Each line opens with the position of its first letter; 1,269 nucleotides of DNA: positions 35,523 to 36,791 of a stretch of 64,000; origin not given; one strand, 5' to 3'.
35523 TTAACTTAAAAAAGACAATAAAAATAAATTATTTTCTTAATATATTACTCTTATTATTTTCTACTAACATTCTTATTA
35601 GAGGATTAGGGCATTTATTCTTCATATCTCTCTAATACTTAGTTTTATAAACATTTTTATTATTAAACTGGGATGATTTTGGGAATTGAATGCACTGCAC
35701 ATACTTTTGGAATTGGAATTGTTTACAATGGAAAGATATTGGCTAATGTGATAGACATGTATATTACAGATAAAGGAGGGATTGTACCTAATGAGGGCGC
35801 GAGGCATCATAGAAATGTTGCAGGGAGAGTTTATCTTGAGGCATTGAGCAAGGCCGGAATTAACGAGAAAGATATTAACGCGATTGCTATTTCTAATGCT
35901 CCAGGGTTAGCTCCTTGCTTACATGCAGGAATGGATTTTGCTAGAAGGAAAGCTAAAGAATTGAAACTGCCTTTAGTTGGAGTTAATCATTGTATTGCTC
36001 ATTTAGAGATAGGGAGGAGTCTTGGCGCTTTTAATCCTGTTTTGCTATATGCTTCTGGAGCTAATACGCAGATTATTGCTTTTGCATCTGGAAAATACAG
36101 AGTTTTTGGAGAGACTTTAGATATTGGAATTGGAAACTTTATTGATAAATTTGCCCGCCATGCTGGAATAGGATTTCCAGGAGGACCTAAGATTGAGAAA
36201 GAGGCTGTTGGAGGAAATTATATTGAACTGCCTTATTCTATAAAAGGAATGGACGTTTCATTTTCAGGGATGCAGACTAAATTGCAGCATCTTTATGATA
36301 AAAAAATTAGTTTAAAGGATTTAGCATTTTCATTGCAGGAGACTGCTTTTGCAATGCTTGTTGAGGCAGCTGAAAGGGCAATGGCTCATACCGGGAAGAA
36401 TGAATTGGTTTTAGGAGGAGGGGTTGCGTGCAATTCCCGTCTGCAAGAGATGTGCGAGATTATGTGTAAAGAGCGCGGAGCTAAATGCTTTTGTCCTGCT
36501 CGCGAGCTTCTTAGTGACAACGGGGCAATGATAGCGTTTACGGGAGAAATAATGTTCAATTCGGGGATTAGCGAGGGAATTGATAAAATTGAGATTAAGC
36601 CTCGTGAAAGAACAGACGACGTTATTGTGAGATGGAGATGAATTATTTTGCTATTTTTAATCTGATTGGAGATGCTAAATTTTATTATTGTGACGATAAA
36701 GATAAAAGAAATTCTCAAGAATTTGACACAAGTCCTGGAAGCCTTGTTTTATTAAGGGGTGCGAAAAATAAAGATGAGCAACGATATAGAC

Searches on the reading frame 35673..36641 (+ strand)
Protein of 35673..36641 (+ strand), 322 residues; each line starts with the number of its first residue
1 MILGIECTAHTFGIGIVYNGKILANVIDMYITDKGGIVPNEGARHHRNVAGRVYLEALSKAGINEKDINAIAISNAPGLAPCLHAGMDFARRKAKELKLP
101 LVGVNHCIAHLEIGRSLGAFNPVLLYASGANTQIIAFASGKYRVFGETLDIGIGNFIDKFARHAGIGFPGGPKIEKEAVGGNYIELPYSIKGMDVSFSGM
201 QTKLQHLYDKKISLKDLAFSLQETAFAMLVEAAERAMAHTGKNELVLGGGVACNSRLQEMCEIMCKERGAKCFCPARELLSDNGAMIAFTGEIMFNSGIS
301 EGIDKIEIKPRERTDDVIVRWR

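Call 17: search_protein_families(library=pfam, proteins=[window:35673-36641:+], max_evalue=0.00001)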
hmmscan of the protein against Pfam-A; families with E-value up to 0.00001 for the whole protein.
window:35673-36641:+ (322 aa): 2 families
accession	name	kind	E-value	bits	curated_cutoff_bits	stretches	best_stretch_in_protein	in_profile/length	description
PF00814.31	TsaD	-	3.6e-77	260.1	24.8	1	22-289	2-264/264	tRNA N6-adenosine threonylcarbamoyltransferase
PF22521.2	HypF_C_2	-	9.2e-09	35.9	27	1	183-284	133-236/241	Carbamoyltransferase, Kae1-like Domain, second subdomain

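Call 18: search_protein_families(library=ncbifam, proteins=[window:35673-36641:+], max_evalue=0.00001)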
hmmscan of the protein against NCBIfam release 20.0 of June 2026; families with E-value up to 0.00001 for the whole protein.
window:35673-36641:+ (322 aa): 4 families
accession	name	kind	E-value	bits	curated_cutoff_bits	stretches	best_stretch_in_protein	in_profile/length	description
NF007174.0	PRK09605.1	equivalog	5.2e-128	427.8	447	1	2-322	3-326/535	bifunctional N(6)-L-threonylcarbamoyladenine synthase/serine/threonine protein kinase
TIGR03722.2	arch_KAE1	equivalog_domain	6.7e-127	423.1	375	1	2-321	1-323/323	KEOPS complex N(6)-L-threonylcarbamoyladenine synthase Kae1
TIGR00329.1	gcp_kae1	subfamily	2e-82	276.9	207.8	1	3-288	1-305/305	tRNA (adenosine(37)-N6)-threonylcarbamoyltransferase complex transferase subunit TsaD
TIGR03723.1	T6A_TsaD_YgjD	equivalog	1.5e-62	211.6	296.1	1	2-294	1-312/314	tRNA (adenosine(37)-N6)-threonylcarbamoyltransferase complex transferase subunit TsaD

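Call 20: find_related_loci(query=window:35673-36641:+, collection=genome_contigs, flank=1000)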
Query window:35673-36641:+ (322 aa) in genome_contigs; peptide patterns used: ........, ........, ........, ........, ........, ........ (x = any residue, [..] = any of these).
217 stretches matched a pattern; 52 encode a relative of the query (tblastn E <= 1e-3); 51 distinct loci.
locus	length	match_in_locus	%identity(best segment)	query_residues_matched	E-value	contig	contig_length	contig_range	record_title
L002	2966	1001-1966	81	1-322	0e+0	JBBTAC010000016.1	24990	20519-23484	MAG: Nanoarchaeota archaeon isolate H41-bin062_1 H41_bin062_1_000000000016, whole genome shotgun sequence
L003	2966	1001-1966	79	1-322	0e+0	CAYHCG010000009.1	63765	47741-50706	MAG TPA_asm: Candidatus Woesearchaeota archaeon isolate ERP119705_co10_239 genome assembly, contig: NODE_265_length_6376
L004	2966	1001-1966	78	1-322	9e-176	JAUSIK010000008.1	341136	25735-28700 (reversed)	MAG: Nanoarchaeota archaeon isolate E14_metabat.bin.238 E14_k141_1202555, whole genome shotgun sequence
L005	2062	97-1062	78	1-322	6e-179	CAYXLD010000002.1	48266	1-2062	MAG TPA_asm: Candidatus Woesearchaeota archaeon isolate ERP125453_co1_526 genome assembly, contig: NODE_513_length_48266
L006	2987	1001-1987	76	1-322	4e-175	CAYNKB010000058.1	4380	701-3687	MAG TPA_asm: Candidatus Woesearchaeota archaeon isolate SRP050083_co1_132 genome assembly, contig: NODE_13008_length_438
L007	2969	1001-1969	77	1-322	2e-172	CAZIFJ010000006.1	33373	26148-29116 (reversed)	MAG TPA_asm: Candidatus Woesearchaeota archaeon isolate SRP178908_co2_275 genome assembly, contig: NODE_359_length_33373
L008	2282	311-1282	77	1-322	2e-174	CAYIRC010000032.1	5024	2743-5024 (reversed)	MAG TPA_asm: Candidatus Woesearchaeota archaeon isolate ERP119705_co3_277 genome assembly, contig: NODE_22758_length_502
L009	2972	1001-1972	75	1-322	4e-168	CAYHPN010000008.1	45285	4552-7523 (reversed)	MAG TPA_asm: Candidatus Woesearchaeota archaeon isolate ERP119705_co14_220 genome assembly, contig: NODE_483_length_4528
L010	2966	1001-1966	73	1-322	5e-168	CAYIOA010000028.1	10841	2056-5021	MAG TPA_asm: Candidatus Woesearchaeota archaeon isolate ERP119705_co24_81 genome assembly, contig: NODE_8397_length_1084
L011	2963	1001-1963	74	1-321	2e-166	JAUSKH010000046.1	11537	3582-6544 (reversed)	MAG: Nanoarchaeota archaeon isolate E14_metabat.bin.43 E14_k141_1495962, whole genome shotgun sequence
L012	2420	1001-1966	75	1-322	3e-171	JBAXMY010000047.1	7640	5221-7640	MAG: archaeon isolate ELA465 MAG465_47, whole genome shotgun sequence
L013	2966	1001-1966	75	1-322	7e-171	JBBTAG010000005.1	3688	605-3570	MAG: Nanoarchaeota archaeon isolate H41-bin129_1 H41_bin129_1_000000000005, whole genome shotgun sequence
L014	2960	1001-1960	74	1-322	3e-166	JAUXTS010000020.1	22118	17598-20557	MAG: archaeon isolate C13_metabat.bin.16 C13_k141_218820, whole genome shotgun sequence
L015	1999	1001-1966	73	1-322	2e-173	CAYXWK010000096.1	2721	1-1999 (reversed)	MAG TPA_asm: Candidatus Woesearchaeota archaeon isolate SRP193661_co1_53 genome assembly, contig: NODE_40691_length_2721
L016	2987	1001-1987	72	1-322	3e-166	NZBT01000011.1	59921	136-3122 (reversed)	MAG: Candidatus Pacearchaeota archaeon isolate ARS1309 MHASMcontig_644192, whole genome shotgun sequence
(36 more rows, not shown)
